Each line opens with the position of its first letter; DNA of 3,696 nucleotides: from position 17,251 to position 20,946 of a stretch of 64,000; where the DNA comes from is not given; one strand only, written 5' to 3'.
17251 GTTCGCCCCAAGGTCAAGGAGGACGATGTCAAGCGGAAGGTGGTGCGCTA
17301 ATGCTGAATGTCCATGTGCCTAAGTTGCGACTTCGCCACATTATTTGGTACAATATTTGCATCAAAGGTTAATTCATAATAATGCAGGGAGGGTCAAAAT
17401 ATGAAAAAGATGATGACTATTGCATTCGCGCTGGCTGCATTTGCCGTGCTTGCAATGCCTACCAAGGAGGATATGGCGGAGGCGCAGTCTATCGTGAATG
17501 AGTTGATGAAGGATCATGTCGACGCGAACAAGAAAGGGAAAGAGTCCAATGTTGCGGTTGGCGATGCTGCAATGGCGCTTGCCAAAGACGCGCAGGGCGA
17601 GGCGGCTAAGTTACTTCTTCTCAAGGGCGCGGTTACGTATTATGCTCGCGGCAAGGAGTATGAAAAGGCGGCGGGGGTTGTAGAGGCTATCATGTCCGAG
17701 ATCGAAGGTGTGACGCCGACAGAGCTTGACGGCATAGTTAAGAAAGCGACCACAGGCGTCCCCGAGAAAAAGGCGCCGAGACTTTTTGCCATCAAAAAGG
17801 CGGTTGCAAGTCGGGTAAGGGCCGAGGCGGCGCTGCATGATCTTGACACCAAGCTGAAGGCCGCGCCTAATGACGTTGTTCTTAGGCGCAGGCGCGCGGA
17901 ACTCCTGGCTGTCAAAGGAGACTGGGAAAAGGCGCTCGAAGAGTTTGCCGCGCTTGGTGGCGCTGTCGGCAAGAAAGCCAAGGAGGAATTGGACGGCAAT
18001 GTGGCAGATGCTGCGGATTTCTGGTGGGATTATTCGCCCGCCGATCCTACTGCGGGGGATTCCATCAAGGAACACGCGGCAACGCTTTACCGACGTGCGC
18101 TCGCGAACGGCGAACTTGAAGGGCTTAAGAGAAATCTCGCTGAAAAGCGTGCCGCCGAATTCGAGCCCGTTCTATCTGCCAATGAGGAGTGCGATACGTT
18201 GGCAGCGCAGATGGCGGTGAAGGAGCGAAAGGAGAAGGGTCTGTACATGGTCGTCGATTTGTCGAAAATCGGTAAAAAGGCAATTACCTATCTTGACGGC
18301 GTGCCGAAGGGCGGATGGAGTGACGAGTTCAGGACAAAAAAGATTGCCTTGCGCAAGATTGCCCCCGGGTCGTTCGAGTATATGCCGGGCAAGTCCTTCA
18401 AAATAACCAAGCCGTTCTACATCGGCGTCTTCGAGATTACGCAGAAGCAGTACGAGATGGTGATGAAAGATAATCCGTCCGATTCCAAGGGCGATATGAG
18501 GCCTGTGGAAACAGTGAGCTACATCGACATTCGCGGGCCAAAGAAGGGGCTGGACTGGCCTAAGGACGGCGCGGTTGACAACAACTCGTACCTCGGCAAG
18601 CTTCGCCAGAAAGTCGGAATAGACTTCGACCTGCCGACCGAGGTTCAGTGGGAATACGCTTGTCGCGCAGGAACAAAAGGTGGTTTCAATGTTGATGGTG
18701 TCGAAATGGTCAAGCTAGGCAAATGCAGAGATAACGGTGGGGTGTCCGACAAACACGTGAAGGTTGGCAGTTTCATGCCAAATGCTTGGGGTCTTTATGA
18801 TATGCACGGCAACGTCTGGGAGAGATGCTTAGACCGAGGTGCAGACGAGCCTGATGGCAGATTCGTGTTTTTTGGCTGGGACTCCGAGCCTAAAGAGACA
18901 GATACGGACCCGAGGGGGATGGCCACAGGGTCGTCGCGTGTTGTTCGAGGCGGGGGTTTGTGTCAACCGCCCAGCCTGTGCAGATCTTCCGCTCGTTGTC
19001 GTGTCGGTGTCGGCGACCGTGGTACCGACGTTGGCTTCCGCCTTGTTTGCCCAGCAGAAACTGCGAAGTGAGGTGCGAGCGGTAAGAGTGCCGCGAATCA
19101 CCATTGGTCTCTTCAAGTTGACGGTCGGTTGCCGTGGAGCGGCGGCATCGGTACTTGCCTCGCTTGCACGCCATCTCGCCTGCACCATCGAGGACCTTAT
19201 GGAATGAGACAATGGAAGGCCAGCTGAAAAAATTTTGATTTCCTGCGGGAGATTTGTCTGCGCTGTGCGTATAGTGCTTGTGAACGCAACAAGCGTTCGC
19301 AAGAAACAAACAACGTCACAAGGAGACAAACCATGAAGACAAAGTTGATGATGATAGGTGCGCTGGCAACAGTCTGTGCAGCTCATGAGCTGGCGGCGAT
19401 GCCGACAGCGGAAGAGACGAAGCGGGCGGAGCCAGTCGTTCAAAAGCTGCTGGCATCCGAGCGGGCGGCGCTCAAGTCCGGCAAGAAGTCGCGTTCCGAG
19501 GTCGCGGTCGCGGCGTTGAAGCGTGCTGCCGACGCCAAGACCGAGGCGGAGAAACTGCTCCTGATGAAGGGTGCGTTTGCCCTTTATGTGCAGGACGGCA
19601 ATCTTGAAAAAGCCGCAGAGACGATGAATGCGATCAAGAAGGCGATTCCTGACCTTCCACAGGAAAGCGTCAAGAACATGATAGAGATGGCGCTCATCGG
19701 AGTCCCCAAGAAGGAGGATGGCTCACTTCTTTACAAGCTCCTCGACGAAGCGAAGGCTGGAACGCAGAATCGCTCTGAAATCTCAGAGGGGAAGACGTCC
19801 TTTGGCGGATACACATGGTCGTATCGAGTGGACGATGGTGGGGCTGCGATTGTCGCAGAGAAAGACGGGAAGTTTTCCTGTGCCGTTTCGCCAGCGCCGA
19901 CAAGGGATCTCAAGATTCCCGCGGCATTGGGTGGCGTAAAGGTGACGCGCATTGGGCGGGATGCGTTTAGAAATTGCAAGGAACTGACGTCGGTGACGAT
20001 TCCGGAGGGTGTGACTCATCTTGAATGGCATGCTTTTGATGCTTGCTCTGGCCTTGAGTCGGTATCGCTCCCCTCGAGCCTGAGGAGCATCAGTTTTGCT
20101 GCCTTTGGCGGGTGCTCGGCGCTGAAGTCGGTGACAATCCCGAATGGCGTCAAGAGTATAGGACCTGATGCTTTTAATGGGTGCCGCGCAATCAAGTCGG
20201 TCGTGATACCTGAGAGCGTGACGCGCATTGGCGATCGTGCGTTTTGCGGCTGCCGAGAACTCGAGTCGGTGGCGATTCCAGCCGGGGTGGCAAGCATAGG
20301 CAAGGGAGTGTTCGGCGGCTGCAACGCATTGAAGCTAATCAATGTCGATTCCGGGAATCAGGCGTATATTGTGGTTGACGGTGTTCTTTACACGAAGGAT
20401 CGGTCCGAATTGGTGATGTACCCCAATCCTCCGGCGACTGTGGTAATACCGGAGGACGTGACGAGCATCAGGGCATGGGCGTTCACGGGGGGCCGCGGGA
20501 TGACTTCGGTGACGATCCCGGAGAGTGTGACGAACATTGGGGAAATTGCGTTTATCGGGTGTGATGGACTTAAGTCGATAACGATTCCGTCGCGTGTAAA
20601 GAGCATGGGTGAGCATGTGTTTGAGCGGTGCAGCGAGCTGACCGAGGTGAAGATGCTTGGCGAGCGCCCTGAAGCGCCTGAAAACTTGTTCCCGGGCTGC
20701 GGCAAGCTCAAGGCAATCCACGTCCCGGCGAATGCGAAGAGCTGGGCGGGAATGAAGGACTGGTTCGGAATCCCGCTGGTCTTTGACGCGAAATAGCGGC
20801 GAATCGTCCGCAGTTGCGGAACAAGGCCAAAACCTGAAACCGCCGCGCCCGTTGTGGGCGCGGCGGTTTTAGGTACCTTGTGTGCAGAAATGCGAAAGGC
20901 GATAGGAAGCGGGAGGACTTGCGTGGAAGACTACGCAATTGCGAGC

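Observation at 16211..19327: Near-identical ~77-bp promoter plus hairpin element duplicated upstream of two exported-protein genes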

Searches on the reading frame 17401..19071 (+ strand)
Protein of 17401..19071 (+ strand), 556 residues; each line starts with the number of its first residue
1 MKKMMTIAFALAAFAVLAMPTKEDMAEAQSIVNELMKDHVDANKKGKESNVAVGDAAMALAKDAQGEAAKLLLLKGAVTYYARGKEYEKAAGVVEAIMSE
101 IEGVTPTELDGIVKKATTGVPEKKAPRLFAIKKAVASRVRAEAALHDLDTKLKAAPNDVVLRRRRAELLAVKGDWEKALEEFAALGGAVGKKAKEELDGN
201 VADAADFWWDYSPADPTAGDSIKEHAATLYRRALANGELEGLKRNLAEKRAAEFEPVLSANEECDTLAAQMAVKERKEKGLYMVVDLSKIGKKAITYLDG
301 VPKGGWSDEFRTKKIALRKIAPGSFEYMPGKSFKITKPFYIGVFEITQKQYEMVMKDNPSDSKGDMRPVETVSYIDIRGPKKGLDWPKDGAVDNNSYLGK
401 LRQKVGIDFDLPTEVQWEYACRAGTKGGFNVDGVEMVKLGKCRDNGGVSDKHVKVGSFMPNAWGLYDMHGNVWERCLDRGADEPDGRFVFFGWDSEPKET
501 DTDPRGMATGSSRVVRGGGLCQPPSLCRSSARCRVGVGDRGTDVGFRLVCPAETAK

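Call 9: search_protein_families(library=pfam, proteins=[window:17401-19071:+], max_evalue=0.01)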
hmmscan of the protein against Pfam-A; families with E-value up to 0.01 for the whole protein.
window:17401-19071:+ (556 aa): 2 families
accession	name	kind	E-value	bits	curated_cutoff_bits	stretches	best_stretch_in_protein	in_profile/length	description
PF03781.23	FGE-sulfatase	-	4e-27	95.9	23.3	1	333-549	32-254/255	Sulfatase-modifying factor enzyme 1-like domain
PF13371.12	TPR_9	-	0.0027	18.1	35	1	132-184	2-54/73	Tetratricopeptide repeat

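Call 10: search_protein_families(library=ncbifam, proteins=[window:17401-19071:+], max_evalue=0.01)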
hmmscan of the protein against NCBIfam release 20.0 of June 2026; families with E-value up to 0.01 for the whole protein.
window:17401-19071:+ (556 aa): 5 families
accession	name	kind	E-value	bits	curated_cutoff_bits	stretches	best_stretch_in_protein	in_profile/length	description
NF051459.1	pyoverdine_PvdO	equivalog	1.1e-18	67.3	500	1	331-549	63-277/280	dihydropyoverdine dehydrogenase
TIGR03525.2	GldK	equivalog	1.2e-11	44.6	350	1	395-549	242-404/408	T9SS ring complex lipoprotein PorK/GldK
TIGR03524.1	GldJ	equivalog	0.00027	19.8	458.2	0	450-476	335-361/559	gliding motility lipoprotein GldJ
TIGR02171.1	Fb_sc_TIGR02171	subfamily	0.00075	17.6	544.35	0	329-377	63-114/912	TIGR02171 family lipoprotein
TIGR03440.2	egtB_TIGR03440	equivalog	0.0018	17.4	360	1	410-476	294-348/413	ergothioneine biosynthesis protein EgtB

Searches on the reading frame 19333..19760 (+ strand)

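Call 62: search_solved_structures(query=window:19333-19760:+, max_evalue=1)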
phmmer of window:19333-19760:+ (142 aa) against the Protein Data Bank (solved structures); distinct sequences matched with E-value up to 1: 4.
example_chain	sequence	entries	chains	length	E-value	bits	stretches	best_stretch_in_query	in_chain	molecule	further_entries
2owl_A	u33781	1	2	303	0.018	18.5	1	12-141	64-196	Recombination-associated protein rdgC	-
1vma_A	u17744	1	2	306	0.27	14.7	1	9-113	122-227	cell division protein FtsY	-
5zc1_A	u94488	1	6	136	0.66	13.4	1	13-62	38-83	Cystatin-1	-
8z5m_D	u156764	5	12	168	0.78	13.2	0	59-116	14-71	Calmodulin-3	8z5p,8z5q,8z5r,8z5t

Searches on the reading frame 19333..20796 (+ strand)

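Call 9: search_protein_families(library=pfam, proteins=[window:19333-20796:+], max_evalue=0.01)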
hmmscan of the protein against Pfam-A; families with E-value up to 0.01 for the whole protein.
window:19333-20796:+ (487 aa): 3 families
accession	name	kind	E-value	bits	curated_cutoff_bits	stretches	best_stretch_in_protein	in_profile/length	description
PF13306.12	LRR_5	-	1.5e-59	199.9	27.7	2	203-307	21-123/127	BspA type Leucine rich repeat region (6 copies)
PF13855.12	LRR_8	-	1.8e-06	28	27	0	227-267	13-54/61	Leucine rich repeat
PF05725.18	FNIP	-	4.3e-06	27.2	21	0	216-255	3-41/44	FNIP Repeat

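Call 10: search_protein_families(library=ncbifam, proteins=[window:19333-20796:+], max_evalue=0.01)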
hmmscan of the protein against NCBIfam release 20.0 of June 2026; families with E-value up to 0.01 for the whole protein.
window:19333-20796:+ (487 aa): 3 families
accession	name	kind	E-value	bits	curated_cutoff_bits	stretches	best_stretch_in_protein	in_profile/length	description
NF047961.1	adhesin_HupY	equivalog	3.2e-25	88.4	1250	3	263-327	187-250/978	leucine-rich repeat adhesin HupY/LrrG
NF045861.1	glide_Gli349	exception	2.1e-10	37.9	1750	1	203-268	2687-2750/3169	gliding machinery surface structure protein Gli349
TIGR02167.2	Liste_lipo_26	repeat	5.9e-06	25.9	30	0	258-271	2-15/26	PARCEL repeat-containing surface protein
